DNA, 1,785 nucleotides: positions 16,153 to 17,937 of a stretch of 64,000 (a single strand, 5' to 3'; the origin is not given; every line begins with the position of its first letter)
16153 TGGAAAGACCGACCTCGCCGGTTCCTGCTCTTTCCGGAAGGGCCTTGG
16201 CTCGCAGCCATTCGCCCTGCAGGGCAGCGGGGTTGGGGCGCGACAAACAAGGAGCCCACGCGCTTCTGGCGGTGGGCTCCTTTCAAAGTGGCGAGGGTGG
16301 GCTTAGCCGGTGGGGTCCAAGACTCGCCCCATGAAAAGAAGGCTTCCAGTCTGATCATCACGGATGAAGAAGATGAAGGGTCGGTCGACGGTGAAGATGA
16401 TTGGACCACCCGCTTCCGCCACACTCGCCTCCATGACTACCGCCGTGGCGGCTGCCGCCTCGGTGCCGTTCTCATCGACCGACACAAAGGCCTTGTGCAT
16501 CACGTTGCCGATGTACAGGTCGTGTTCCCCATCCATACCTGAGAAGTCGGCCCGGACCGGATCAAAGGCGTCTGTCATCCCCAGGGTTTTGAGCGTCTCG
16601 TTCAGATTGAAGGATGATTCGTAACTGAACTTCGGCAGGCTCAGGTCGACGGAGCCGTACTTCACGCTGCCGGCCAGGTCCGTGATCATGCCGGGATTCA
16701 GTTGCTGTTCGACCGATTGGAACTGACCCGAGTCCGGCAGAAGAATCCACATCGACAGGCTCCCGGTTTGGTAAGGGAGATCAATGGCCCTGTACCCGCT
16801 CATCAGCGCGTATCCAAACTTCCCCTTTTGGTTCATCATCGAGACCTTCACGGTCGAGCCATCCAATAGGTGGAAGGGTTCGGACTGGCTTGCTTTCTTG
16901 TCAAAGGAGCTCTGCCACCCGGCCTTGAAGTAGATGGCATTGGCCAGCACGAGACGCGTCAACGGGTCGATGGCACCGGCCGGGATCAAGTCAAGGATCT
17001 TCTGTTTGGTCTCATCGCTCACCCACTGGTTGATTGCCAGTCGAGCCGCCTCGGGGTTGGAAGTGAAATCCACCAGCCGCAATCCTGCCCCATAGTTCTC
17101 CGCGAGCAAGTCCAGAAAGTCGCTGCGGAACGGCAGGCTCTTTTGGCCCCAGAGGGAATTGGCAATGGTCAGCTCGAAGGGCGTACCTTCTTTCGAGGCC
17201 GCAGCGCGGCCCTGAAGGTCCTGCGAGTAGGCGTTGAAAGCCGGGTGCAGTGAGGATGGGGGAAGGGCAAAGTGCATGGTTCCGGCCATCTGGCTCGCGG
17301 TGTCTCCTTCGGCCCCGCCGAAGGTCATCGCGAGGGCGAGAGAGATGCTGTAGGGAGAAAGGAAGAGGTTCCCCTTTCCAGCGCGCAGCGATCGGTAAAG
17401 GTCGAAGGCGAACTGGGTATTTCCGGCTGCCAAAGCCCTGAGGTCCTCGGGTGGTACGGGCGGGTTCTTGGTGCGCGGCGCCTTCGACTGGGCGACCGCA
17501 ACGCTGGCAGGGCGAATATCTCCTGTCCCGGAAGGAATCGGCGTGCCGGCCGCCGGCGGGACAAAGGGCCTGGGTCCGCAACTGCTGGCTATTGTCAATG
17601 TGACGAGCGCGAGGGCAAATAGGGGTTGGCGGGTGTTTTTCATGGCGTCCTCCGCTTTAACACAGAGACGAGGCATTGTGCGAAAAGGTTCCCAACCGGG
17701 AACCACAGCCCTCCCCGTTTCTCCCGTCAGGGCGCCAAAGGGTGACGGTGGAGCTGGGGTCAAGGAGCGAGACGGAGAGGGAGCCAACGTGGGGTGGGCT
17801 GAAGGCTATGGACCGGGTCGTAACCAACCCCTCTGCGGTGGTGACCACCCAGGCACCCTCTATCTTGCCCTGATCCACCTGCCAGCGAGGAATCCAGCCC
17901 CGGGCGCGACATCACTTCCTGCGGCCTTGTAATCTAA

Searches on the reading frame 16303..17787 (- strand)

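Call 9: search_protein_families(library=pfam, proteins=[window:16303-17787:-], max_evalue=0.001)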
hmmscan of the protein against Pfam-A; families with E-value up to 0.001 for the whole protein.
window:16303-17787:- (494 aa): 1 family
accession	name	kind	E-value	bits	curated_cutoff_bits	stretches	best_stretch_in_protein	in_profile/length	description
PF00079.25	Serpin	-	3.2e-118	395.6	27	1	122-492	2-370/370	Serpin (serine protease inhibitor)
